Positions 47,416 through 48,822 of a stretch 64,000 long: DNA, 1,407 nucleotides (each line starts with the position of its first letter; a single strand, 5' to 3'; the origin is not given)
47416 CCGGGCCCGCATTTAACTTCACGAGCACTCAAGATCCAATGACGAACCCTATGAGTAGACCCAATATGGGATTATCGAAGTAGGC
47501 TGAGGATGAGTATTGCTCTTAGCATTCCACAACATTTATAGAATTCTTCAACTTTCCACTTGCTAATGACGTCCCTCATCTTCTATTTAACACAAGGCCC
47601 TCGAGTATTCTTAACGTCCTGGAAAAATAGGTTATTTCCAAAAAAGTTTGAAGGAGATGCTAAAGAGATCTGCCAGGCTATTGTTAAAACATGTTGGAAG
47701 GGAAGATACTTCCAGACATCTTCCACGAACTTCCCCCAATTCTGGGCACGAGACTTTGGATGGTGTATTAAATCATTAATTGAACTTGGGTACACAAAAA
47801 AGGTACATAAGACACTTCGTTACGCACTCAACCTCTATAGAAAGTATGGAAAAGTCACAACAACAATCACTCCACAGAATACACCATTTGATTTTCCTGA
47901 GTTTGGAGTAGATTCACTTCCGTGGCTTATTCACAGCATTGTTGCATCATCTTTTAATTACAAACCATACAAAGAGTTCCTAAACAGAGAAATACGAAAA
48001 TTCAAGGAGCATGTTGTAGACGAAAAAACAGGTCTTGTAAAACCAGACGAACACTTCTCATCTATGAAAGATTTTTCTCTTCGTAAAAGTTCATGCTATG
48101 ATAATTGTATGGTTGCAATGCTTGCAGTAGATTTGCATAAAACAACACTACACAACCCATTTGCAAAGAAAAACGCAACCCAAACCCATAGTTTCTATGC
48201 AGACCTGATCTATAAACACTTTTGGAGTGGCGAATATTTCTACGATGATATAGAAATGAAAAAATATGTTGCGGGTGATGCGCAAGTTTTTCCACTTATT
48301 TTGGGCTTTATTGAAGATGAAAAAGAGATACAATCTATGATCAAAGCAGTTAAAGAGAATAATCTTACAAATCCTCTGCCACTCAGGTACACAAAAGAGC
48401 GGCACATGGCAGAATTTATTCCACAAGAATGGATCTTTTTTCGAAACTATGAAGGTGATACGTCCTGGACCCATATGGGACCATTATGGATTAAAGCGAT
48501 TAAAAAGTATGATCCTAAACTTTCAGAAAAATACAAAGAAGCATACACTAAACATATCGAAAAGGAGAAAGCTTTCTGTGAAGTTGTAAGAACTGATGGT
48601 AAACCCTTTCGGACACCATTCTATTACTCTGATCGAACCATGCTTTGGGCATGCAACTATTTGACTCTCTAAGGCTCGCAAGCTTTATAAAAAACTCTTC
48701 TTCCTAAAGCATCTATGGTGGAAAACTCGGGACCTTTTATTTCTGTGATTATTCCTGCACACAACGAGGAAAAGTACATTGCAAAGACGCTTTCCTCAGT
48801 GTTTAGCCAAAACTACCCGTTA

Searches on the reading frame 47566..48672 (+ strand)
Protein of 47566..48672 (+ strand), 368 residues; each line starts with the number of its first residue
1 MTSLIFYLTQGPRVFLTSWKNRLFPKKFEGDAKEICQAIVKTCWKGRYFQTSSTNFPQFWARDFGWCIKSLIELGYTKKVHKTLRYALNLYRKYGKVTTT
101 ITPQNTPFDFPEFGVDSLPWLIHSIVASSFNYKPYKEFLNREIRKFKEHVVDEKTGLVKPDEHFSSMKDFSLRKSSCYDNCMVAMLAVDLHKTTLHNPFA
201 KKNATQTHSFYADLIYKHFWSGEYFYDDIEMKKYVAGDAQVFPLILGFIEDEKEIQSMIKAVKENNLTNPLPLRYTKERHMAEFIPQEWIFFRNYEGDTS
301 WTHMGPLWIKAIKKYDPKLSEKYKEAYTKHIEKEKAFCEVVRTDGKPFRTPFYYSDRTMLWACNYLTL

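Call 29: find_homologous_proteins(query=window:47566-48672:+, max_evalue=1e-10)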
Query window:47566-48672:+ (368 aa): 333 proteins with E <= 1e-10 among 1557 candidates; the best 120 are listed.
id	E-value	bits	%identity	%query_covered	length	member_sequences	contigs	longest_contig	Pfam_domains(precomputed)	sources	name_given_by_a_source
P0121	2.2e-257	872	100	100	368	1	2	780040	-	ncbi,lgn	-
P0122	1.8e-202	691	78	100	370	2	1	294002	-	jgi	jgi:hypothetical protein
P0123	2.7e-148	513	61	100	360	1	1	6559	-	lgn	-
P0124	1.5e-144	500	58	100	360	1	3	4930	-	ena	-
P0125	3.3e-143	496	56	100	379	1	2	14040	-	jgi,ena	jgi:hypothetical protein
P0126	1.2e-142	494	57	100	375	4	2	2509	-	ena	-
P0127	2.0e-142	493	58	100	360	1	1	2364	-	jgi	-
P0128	4.4e-142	492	57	100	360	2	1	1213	-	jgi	jgi:hypothetical protein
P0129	5.3e-141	489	57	100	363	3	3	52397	-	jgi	-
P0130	1.5e-140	487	57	100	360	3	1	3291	-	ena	-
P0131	1.7e-140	487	58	100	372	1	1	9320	-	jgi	-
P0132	1.7e-140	487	58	100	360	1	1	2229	-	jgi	jgi:hypothetical protein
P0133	3.0e-140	486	58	100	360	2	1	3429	-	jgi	-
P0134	8.1e-140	485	60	100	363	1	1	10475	-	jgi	jgi:hypothetical protein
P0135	1.4e-139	484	57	100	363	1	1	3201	-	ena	-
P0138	4.8e-139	482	59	100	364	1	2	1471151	-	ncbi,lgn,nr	ncbi:hypothetical protein HYV86_02705 [Candidatus Woesearchaeota archaeon]|nr:hypothetical protein [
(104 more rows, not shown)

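Call 30: find_encoding_contigs(protein=P0123, flank=2500, max_places=2)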
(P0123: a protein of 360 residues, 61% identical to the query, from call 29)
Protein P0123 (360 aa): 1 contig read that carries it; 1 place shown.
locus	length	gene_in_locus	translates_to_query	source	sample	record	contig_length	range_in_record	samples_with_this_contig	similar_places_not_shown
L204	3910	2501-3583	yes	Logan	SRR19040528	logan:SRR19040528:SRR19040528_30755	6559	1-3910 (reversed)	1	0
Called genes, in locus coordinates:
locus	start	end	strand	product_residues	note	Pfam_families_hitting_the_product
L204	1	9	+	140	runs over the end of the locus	-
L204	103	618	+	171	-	PF00827:Ribosomal_L15e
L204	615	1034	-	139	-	-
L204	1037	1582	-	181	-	PF01909:NTP_transf_2, PF18765:Polbeta (weak)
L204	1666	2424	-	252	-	PF00149:Metallophos, PF12850:Metallophos_2 (weak)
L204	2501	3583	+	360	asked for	-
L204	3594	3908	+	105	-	?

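Call 31: find_encoding_contigs(protein=P0138, flank=2500, max_places=2)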
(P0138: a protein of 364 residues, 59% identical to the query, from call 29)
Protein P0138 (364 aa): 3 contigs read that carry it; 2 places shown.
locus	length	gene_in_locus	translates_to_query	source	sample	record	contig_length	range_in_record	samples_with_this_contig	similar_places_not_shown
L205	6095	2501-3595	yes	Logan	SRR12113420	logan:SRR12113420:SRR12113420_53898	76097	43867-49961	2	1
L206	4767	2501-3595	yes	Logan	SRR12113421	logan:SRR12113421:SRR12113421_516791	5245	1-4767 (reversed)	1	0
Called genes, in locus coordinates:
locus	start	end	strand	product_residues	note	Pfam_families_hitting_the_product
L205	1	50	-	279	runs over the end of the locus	-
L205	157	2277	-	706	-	PF02359:CDC48_N, PF02933:CDC48_2, PF00004:AAA, PF05496:RuvB_N (weak), PF17862:AAA_lid_3, PF00004:AAA, PF23902:AAA_lid_PRS2_C (weak), PF17862:AAA_lid_3, +27 more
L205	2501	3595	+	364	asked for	-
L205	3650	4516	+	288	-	-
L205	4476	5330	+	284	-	PF13506:Glyco_transf_21 (weak), PF00535:Glycos_transf_2, PF10111:Glyco_tranf_2_2, PF13641:Glyco_tranf_2_3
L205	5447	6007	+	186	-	-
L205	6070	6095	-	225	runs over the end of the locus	-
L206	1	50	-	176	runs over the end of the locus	?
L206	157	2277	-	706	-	PF02359:CDC48_N, PF02933:CDC48_2, PF00004:AAA, PF05496:RuvB_N (weak), PF17862:AAA_lid_3, PF00004:AAA, PF23902:AAA_lid_PRS2_C (weak), PF17862:AAA_lid_3, +27 more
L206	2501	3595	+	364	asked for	-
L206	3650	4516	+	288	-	-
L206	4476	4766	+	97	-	?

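Call 32: find_encoding_contigs(protein=P0134, flank=2500, max_places=2)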
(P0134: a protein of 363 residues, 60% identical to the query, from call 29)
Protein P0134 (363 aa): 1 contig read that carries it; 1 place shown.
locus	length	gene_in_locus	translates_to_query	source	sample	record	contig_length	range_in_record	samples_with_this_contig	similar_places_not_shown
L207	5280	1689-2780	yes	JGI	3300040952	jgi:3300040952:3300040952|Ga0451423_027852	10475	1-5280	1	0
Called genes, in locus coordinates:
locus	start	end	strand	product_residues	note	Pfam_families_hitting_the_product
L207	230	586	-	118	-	-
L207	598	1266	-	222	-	PF00485:PRK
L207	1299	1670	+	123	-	-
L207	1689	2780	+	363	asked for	-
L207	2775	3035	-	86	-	PF09722:Xre_MbcA_ParS_C (weak)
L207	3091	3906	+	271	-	-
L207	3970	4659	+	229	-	PF00535:Glycos_transf_2, PF10111:Glyco_tranf_2_2, PF13641:Glyco_tranf_2_3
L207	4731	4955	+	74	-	-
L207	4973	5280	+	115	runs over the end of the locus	-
